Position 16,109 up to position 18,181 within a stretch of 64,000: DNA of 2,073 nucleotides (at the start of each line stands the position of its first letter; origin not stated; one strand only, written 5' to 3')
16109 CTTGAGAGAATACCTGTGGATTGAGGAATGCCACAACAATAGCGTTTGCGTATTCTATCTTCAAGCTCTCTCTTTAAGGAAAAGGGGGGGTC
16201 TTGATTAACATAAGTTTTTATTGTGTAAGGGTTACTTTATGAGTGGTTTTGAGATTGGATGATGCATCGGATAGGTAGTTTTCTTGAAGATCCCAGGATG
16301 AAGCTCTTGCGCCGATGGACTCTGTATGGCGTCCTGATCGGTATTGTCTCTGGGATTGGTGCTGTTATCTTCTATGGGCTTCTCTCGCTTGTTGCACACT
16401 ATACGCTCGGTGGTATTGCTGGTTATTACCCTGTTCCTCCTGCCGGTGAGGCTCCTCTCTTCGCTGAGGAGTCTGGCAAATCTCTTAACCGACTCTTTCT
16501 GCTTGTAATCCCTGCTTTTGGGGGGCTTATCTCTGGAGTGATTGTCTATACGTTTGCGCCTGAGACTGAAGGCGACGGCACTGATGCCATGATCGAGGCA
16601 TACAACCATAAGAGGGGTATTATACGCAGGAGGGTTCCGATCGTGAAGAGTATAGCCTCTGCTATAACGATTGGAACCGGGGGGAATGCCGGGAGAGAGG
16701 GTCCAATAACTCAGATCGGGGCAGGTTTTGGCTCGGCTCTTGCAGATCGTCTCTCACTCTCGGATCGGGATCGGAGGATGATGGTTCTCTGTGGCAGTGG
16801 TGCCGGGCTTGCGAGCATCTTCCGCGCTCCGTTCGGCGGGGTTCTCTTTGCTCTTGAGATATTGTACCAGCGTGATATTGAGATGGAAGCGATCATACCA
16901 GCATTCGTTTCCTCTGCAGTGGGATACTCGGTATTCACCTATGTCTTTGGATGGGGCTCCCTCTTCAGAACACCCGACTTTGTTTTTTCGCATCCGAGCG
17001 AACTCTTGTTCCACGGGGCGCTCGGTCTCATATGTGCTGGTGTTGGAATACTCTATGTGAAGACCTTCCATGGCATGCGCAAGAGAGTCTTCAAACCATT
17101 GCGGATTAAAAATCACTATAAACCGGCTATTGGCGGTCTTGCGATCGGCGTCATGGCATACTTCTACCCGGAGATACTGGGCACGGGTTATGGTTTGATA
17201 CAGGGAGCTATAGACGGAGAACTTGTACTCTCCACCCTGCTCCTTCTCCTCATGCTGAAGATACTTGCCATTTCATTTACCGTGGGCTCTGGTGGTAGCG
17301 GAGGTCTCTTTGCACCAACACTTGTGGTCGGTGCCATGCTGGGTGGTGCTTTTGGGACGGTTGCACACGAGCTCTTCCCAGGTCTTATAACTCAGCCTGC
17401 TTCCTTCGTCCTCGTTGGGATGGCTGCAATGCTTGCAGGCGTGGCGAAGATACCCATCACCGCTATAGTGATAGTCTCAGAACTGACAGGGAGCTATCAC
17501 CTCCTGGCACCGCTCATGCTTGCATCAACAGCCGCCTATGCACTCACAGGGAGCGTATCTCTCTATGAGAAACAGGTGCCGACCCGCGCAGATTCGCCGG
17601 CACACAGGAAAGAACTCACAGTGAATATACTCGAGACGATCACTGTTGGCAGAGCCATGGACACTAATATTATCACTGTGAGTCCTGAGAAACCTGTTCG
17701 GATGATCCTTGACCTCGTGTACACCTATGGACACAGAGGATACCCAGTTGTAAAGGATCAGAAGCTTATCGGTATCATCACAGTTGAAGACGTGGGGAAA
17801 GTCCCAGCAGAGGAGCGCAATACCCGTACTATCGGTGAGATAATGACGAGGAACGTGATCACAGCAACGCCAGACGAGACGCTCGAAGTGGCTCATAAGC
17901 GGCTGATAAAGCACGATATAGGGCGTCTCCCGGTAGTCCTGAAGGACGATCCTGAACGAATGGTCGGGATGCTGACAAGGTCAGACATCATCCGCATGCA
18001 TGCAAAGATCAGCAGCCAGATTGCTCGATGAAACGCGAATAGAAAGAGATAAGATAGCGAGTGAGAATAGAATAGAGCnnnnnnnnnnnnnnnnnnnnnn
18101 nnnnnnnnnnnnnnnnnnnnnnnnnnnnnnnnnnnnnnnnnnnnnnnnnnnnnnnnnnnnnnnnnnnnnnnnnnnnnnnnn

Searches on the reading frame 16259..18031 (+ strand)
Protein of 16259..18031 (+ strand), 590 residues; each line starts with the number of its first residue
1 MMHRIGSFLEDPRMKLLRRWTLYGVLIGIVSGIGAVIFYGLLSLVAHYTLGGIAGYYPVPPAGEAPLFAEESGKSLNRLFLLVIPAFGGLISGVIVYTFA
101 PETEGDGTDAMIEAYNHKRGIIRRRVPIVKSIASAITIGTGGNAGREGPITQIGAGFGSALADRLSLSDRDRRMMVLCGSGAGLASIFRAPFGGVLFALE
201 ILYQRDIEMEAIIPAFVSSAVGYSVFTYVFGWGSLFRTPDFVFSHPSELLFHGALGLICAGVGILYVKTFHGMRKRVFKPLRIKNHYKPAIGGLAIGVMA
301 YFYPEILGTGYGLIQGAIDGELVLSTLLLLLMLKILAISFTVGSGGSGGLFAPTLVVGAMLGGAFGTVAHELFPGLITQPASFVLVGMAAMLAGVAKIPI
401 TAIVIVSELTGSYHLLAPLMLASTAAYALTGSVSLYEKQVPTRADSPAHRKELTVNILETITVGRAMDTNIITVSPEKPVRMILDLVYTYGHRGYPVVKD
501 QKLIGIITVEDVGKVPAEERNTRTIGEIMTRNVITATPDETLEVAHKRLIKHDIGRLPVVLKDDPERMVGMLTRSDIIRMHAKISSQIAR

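Call 14: search_protein_families(library=pfam, proteins=[window:16259-18031:+], max_evalue=0.01)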
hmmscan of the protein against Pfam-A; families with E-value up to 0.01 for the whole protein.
window:16259-18031:+ (590 aa): 2 families
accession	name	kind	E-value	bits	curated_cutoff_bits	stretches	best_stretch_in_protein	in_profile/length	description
PF00654.25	Voltage_CLC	-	5e-103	345.3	24.8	1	88-430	1-345/346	Voltage gated chloride channel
PF00571.33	CBS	-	6.8e-28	97.2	24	2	525-579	1-53/57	CBS domain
